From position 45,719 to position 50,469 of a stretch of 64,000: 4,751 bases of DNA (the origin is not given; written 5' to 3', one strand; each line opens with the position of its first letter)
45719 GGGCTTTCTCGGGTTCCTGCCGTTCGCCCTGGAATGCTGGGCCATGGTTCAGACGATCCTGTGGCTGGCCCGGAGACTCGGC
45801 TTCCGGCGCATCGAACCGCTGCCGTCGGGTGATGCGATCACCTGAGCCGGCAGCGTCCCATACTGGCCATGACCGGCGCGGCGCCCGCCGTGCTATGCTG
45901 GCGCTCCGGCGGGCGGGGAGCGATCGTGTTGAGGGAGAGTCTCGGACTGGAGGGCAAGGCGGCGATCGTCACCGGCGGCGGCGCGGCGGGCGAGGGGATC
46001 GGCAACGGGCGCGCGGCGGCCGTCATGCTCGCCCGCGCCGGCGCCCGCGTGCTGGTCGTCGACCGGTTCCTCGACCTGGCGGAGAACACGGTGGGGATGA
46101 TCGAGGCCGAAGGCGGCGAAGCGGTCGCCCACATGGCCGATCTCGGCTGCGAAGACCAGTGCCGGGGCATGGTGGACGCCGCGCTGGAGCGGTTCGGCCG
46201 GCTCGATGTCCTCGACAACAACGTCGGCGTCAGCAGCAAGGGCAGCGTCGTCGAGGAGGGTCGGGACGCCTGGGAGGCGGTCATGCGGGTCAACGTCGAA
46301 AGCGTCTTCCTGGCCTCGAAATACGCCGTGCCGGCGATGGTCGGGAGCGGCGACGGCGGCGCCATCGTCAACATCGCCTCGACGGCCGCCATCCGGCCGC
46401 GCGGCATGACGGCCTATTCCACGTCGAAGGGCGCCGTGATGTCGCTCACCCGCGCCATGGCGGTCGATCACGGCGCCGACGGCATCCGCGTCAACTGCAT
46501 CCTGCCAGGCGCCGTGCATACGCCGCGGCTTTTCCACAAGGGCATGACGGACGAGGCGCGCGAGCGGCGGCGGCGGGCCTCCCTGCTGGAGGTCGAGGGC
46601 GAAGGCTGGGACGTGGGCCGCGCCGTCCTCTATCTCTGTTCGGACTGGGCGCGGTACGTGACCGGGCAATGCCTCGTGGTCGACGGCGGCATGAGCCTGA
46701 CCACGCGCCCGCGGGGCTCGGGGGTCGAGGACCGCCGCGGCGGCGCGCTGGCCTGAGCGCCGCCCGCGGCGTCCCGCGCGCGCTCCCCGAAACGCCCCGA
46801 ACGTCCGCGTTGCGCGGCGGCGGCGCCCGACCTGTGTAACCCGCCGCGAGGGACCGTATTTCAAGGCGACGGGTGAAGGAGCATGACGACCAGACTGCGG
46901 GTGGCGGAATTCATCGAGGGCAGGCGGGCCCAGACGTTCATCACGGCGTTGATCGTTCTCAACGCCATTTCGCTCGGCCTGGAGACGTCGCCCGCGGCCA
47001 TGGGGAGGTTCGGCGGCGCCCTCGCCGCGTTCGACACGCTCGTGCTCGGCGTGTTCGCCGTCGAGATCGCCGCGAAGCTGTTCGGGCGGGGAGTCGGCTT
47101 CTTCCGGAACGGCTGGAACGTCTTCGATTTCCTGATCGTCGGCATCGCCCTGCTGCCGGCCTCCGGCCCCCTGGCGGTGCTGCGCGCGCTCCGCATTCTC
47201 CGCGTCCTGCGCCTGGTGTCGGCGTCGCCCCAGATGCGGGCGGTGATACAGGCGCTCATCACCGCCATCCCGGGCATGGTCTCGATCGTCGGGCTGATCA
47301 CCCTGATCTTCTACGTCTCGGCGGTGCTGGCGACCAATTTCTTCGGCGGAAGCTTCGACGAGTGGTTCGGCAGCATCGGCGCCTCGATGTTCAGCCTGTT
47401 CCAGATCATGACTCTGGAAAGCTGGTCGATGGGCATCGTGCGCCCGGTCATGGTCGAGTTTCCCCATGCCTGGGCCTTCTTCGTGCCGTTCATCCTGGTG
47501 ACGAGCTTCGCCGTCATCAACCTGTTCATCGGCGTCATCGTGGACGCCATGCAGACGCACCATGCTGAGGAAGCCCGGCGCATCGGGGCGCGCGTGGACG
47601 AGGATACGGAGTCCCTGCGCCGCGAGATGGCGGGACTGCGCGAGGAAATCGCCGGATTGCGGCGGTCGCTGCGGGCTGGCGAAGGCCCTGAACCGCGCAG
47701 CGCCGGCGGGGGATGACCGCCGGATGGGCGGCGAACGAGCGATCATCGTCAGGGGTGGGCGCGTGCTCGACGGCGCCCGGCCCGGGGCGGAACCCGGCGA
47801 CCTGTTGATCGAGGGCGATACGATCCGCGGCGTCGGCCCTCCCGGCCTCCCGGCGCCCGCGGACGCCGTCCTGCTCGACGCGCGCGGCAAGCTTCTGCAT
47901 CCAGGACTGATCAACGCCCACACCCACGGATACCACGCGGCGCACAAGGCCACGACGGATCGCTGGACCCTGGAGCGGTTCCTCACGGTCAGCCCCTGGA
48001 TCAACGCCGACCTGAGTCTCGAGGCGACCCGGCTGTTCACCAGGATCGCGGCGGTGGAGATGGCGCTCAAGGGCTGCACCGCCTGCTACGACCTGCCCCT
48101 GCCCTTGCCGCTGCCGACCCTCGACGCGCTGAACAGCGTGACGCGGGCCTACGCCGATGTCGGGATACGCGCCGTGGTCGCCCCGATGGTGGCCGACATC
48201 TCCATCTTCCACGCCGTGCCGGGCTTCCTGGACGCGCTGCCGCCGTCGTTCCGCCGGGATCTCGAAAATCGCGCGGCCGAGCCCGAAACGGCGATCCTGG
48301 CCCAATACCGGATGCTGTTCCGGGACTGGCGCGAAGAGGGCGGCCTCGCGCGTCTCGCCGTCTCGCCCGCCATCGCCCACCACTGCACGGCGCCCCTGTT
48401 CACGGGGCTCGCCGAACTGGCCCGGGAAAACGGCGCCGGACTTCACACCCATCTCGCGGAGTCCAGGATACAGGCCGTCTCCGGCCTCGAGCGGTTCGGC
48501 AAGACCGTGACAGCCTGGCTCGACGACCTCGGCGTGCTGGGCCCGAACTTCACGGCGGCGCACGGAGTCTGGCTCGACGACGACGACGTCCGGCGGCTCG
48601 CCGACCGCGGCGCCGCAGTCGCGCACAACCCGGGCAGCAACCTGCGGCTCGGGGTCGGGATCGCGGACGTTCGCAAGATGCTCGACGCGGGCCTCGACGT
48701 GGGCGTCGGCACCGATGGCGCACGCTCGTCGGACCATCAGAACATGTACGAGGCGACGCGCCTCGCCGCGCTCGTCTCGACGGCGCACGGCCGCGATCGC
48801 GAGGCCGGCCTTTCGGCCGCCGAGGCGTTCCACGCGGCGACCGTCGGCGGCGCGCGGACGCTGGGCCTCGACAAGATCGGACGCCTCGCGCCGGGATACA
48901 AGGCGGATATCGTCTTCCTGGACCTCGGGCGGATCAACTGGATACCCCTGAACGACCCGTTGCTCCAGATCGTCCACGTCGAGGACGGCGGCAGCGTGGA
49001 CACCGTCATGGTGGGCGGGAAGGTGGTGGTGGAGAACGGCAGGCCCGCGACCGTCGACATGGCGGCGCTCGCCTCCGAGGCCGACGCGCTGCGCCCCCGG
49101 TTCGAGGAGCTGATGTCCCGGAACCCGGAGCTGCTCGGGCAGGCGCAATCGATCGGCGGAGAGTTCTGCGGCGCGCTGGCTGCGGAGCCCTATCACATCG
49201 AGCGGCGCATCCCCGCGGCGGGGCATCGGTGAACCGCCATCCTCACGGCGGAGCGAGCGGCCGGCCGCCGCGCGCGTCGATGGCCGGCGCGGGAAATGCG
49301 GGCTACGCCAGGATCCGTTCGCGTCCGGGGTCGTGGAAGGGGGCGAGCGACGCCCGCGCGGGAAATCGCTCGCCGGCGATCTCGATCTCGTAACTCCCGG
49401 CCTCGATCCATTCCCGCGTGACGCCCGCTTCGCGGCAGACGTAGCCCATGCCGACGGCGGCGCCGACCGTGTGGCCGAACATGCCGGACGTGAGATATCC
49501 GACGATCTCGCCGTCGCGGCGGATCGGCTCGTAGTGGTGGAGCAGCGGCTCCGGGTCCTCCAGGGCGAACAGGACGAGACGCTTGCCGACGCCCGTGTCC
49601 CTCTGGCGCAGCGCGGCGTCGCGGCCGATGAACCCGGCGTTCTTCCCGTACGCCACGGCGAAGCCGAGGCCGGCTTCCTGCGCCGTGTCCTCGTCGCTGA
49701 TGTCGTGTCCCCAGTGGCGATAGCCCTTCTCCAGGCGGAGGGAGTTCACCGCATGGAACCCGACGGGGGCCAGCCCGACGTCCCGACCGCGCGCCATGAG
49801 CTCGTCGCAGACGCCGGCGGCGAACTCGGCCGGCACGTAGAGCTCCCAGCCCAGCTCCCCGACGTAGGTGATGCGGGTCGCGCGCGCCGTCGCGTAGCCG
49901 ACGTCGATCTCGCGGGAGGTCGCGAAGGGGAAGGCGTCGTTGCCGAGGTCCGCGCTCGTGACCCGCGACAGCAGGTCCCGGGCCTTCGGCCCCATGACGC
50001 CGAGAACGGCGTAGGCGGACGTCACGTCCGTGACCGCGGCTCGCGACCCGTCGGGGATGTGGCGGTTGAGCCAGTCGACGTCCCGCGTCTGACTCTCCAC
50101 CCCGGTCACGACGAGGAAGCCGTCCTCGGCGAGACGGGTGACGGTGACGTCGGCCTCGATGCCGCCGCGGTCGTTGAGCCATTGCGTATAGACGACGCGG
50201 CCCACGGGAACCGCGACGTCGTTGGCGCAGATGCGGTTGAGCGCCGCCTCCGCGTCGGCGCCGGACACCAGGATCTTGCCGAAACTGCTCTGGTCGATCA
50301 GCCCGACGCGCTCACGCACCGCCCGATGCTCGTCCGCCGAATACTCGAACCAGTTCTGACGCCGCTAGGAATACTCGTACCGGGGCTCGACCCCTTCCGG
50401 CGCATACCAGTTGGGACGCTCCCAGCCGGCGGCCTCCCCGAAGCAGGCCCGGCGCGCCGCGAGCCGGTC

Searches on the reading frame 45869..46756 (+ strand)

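Call 15: search_protein_families(library=pfam, proteins=[window:45869-46756:+], max_evalue=0.001)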
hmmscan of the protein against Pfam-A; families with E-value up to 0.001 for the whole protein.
window:45869-46756:+ (295 aa): 3 families
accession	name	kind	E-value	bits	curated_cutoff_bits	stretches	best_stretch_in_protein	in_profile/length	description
PF13561.12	adh_short_C2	-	3.5e-55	187.6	27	1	38-276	1-236/236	Enoyl-(Acyl carrier protein) reductase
PF00106.31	adh_short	-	6.8e-45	153.4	26.6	1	30-219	1-185/195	short chain dehydrogenase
PF23441.1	SDR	-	0.00012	22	27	1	145-277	125-257/258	SDR-like rossmann domain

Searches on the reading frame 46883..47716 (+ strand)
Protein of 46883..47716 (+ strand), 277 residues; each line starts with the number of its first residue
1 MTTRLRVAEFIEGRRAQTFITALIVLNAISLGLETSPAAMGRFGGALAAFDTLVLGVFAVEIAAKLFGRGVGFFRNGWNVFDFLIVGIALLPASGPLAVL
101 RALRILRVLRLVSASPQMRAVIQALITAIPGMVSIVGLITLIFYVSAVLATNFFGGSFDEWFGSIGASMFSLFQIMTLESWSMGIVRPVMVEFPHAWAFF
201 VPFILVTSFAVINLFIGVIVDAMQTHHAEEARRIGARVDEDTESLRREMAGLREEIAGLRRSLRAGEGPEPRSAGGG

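Call 15: search_protein_families(library=pfam, proteins=[window:46883-47716:+], max_evalue=0.001)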
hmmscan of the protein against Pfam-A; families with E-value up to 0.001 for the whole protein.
window:46883-47716:+ (277 aa): 2 families
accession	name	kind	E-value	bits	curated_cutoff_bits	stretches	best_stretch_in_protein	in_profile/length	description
PF00520.37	Ion_trans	-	9.8e-41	140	25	1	17-228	5-238/241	Ion transport protein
PF08016.18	PKD_channel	-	1.1e-05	25.5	22.4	1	97-225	100-224/225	Polycystin cation channel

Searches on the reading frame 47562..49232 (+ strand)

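Call 15: search_protein_families(library=pfam, proteins=[window:47562-49232:+], max_evalue=0.001)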
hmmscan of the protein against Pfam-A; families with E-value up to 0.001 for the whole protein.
window:47562-49232:+ (556 aa): 2 families
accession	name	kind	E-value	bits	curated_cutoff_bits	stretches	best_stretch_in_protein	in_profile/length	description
PF01979.26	Amidohydro_1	-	2.9e-55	188.4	25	1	112-489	2-345/345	Amidohydrolase family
PF07969.17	Amidohydro_3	-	4.5e-21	76.3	29.7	1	278-490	263-472/472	Amidohydrolase family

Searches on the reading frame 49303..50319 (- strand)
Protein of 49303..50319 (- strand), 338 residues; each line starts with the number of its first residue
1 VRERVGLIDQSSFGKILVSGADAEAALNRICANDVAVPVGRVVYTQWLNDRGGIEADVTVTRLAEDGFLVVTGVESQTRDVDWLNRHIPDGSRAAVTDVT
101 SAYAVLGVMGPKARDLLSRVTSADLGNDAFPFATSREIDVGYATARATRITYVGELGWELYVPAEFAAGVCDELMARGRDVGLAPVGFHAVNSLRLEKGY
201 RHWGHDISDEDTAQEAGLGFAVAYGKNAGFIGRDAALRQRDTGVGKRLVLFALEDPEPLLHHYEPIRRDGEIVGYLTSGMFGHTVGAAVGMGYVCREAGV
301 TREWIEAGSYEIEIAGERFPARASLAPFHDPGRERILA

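Call 15: search_protein_families(library=pfam, proteins=[window:49303-50319:-], max_evalue=0.001)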
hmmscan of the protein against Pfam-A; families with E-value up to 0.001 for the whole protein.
window:49303-50319:- (338 aa): 3 families
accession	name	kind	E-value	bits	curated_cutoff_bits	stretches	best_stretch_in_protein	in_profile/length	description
PF01571.26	GCV_T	-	1.9e-74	250.6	25.6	1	1-221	36-255/255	Aminomethyltransferase folate-binding domain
PF08669.17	GCV_T_C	-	3e-21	75.5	25.9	1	246-330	1-80/80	Glycine cleavage T-protein C-terminal barrel domain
PF04268.17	SoxG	-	0.00035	21.1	21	1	60-167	35-139/152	Sarcosine oxidase, gamma subunit family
